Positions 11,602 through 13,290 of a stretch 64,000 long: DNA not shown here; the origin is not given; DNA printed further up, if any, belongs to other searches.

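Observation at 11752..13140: Single-polypeptide fusion of a TatD-family hydrolase with its associated radical SAM partner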

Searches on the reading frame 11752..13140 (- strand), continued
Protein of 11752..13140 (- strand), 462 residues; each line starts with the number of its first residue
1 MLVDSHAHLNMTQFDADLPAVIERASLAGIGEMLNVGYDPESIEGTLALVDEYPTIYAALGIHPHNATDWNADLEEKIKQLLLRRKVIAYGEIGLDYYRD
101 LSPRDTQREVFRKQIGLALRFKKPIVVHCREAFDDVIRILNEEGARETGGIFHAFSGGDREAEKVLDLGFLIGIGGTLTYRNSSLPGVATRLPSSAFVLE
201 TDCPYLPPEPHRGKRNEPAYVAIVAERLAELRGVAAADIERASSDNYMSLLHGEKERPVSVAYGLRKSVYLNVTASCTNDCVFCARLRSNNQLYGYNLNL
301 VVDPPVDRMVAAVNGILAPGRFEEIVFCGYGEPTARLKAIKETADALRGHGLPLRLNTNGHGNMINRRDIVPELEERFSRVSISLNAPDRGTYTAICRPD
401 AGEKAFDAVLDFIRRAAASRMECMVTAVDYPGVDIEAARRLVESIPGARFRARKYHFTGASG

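Call 52: fold_search(model_id=the predicted structure, library=pdb)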
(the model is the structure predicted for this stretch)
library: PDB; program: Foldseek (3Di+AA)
matches with E <= 10: 1531; with E <= 0.001: 53
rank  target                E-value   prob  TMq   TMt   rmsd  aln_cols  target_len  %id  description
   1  6l25_B                2.7e-27  1.00  0.53  0.96   1.2       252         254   47  Deoxyribonuclease from Staphylococcus aureus (released 2020-05-13)
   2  6l25_A                3.7e-26  1.00  0.53  0.95   1.2       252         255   47  Deoxyribonuclease from Staphylococcus aureus (released 2020-05-13)
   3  2gzx_A                5.6e-25  1.00  0.53  0.96   1.2       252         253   46  Crystal Structure of the TatD deoxyribonuclease MW0446 from Staphylococcus aureus. Northeast Structural Genomics Conso (released 2006-07-11)
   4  1j6o                  2.3e-22  1.00  0.53  0.93   1.9       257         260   41  Crystal structure of TatD-related deoxyribonuclease (TM0667) from Thermotoga maritima at 1.8 A resolution (released 2002-10-30)
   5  1yix_A                1.0e-19  1.00  0.52  0.89   1.9       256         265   37  Crystal structure of YCFH, TATD homolog from Escherichia coli K12, at 1.9 A resolution (released 2005-01-25)
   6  1xwy                  1.3e-19  1.00  0.52  0.92   1.7       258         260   29  Crystal structure of tatD deoxyribonuclease from Escherichia coli K12 at 2.0 A resolution (released 2005-01-25)
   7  4p5u                  4.3e-19  1.00  0.53  0.92   1.6       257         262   29  Crystal structure of TatD (released 2014-08-27)
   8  3rcm                  5.7e-19  1.00  0.53  0.87   3.2       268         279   31  crystal structure of EFI target 500140:TatD family hydrolase from Pseudomonas putida (released 2011-04-20)
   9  1zzm                  1.4e-18  1.00  0.52  0.90   1.9       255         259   35  Crystal structure of YJJV, TATD Homolog from Escherichia coli k12, at 1.8 A resolution (released 2005-06-28)
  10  2xio                  1.1e-16  1.00  0.52  0.80   2.3       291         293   24  Structure of putative deoxyribonuclease TATDN1 isoform a (released 2010-07-14)
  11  2y1h_A                1.1e-16  1.00  0.50  0.86   2.3       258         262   30  Crystal structure of the human TatD-domain protein 3 (TATDN3) (released 2010-12-29)
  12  8efg                  1.5e-16  1.00  0.51  0.78   2.7       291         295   23  Crystal structure of human TATDN1 bound to dAMP and two zinc ions (released 2023-02-22)
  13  2y1h_B                4.2e-16  1.00  0.49  0.84   2.8       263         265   30  Crystal structure of the human TatD-domain protein 3 (TATDN3) (released 2010-12-29)
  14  3ipw                  5.9e-14  1.00  0.50  0.75   2.8       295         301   21  Crystal structure of hydrolase TatD family protein from Entamoeba histolytica (released 2009-09-01)
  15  3gg7                  3.4e-12  1.00  0.48  0.88   2.6       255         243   27  Crystal structure of an uncharacterized metalloprotein from Deinococcus radiodurans (released 2009-03-24)
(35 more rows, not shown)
